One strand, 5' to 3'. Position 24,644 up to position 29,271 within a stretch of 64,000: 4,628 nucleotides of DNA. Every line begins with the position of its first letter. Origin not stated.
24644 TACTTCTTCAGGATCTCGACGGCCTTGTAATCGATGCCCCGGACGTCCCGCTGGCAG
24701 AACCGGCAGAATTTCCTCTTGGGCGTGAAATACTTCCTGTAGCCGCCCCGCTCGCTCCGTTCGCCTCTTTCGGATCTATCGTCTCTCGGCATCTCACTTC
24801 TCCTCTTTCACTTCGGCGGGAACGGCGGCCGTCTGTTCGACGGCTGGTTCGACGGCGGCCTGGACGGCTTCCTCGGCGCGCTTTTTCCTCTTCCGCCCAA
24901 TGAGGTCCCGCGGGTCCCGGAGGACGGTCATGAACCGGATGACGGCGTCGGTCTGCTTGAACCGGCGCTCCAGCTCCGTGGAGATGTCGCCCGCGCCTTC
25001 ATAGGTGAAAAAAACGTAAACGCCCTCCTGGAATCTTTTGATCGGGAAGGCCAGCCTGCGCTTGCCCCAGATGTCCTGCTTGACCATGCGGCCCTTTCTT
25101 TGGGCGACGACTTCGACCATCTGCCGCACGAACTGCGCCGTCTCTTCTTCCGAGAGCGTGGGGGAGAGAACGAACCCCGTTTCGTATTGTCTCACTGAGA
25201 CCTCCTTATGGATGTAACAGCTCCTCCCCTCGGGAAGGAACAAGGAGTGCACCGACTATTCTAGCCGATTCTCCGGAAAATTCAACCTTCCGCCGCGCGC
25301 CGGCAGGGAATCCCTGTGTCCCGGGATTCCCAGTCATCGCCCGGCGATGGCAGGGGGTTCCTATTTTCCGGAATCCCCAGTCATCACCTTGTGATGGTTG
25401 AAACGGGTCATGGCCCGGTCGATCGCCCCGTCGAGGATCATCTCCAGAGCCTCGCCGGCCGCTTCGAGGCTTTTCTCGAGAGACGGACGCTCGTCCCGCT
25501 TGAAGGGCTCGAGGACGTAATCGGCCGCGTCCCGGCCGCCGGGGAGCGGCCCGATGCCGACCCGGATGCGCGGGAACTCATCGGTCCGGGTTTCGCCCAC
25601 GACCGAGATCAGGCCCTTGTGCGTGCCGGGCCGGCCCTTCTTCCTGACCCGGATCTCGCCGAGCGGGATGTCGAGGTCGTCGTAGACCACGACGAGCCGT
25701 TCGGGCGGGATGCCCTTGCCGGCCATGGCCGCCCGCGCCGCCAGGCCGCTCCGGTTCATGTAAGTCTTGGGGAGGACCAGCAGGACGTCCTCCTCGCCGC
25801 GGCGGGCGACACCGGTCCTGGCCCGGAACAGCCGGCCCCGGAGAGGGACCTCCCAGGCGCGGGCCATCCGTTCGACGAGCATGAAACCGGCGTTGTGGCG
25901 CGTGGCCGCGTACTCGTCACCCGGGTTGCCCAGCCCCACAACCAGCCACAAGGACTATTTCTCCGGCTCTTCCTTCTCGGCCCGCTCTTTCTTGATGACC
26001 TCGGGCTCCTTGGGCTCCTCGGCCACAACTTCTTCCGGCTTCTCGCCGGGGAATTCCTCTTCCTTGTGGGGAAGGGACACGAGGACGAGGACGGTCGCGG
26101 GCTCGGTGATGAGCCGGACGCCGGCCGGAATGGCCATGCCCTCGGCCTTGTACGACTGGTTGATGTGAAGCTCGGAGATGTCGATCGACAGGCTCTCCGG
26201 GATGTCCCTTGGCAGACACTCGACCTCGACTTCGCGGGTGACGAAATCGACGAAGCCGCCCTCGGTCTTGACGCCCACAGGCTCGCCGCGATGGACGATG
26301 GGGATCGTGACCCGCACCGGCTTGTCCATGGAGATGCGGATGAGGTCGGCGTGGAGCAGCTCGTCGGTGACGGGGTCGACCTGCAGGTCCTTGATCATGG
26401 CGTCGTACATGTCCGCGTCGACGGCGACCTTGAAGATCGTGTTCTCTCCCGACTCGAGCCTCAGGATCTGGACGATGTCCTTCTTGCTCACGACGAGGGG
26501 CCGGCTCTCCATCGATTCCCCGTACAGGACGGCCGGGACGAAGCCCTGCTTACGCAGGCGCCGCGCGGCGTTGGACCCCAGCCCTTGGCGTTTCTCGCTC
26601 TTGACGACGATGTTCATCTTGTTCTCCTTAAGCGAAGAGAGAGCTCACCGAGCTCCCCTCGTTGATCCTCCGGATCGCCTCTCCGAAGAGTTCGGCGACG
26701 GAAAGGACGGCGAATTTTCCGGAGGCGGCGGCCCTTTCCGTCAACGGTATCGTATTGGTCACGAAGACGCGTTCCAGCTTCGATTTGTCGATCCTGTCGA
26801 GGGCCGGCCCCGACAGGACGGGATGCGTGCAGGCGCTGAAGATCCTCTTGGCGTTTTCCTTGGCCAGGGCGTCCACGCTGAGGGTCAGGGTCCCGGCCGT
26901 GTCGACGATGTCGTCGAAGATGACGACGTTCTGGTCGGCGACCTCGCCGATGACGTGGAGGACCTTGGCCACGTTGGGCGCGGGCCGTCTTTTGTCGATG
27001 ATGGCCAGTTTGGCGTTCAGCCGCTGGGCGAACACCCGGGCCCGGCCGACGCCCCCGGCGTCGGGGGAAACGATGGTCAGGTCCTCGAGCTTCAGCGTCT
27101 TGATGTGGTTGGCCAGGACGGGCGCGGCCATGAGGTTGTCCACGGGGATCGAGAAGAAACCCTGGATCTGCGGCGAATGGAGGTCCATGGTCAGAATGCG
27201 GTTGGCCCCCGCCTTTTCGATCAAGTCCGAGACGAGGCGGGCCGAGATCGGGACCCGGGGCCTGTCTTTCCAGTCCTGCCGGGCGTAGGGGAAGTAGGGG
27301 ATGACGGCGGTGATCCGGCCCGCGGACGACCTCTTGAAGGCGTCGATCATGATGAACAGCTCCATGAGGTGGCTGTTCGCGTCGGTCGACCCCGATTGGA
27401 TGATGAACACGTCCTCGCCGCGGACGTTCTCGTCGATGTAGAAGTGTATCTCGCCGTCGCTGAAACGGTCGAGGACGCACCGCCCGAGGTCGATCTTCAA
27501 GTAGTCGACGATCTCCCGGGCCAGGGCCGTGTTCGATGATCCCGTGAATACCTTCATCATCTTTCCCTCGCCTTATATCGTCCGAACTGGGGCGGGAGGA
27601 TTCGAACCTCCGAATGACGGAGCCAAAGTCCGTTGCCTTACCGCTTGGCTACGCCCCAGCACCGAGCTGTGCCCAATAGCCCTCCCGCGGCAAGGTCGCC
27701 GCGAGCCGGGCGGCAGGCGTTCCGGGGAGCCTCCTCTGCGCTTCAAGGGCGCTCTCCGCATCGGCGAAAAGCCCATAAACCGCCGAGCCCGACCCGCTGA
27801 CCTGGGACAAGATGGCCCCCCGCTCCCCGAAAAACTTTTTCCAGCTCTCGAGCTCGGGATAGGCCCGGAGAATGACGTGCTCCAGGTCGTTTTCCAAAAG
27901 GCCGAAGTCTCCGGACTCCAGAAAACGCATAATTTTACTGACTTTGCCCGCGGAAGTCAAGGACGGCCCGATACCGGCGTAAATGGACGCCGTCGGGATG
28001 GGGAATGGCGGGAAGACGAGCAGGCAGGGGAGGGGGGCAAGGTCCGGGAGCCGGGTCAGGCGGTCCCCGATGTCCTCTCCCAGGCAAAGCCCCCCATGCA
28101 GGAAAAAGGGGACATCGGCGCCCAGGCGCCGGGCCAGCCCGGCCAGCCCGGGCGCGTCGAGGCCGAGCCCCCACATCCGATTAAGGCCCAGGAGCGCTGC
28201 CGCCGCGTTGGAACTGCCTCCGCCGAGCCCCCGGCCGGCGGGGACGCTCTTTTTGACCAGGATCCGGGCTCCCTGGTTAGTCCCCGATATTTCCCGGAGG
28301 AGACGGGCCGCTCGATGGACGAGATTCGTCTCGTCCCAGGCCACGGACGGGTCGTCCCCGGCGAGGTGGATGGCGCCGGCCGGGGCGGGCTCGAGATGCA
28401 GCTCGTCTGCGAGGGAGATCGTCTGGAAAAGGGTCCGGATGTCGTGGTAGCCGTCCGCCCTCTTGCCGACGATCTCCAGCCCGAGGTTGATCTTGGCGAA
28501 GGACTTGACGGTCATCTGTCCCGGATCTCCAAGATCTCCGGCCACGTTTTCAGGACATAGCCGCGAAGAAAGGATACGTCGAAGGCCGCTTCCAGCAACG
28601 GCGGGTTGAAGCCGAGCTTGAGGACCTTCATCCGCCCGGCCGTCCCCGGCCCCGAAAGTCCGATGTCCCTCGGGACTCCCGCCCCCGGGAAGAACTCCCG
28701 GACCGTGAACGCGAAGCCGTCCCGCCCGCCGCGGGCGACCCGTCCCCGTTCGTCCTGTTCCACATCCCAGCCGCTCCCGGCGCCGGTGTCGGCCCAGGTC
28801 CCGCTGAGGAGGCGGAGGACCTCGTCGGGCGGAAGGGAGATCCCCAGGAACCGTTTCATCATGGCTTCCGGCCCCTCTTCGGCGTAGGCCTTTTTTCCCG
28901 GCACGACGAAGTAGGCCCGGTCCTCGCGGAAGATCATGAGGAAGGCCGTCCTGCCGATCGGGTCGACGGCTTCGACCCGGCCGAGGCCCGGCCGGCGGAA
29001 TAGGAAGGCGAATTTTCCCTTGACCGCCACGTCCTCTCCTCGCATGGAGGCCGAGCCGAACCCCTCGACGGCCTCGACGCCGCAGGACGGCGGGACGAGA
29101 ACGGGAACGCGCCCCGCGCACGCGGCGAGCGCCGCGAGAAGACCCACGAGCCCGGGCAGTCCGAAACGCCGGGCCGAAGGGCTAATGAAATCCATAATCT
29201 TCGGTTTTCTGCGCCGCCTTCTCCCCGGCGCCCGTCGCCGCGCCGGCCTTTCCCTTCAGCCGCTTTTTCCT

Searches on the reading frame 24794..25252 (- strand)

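Call 61: search_protein_families(library=pfam, proteins=[window:24794-25252:-], max_evalue=0.00001)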
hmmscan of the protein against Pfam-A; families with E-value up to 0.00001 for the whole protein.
window:24794-25252:- (152 aa): 1 family
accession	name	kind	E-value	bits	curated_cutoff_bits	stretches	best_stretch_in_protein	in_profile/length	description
PF01250.22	Ribosomal_S6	-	4.7e-25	88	27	1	22-110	1-89/90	Ribosomal protein S6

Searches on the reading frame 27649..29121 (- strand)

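Call 61: search_protein_families(library=pfam, proteins=[window:27649-29121:-], max_evalue=0.00001)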
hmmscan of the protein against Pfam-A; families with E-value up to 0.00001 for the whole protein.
window:27649-29121:- (490 aa): 2 families
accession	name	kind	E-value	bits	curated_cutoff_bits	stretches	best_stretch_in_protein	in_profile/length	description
PF00288.32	GHMP_kinases_N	-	2.3e-18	66.6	22.3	1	266-344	1-87/87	GHMP kinases N terminal domain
PF08544.19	GHMP_kinases_C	-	1.5e-07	32.2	21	1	401-466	5-80/85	GHMP kinases C terminal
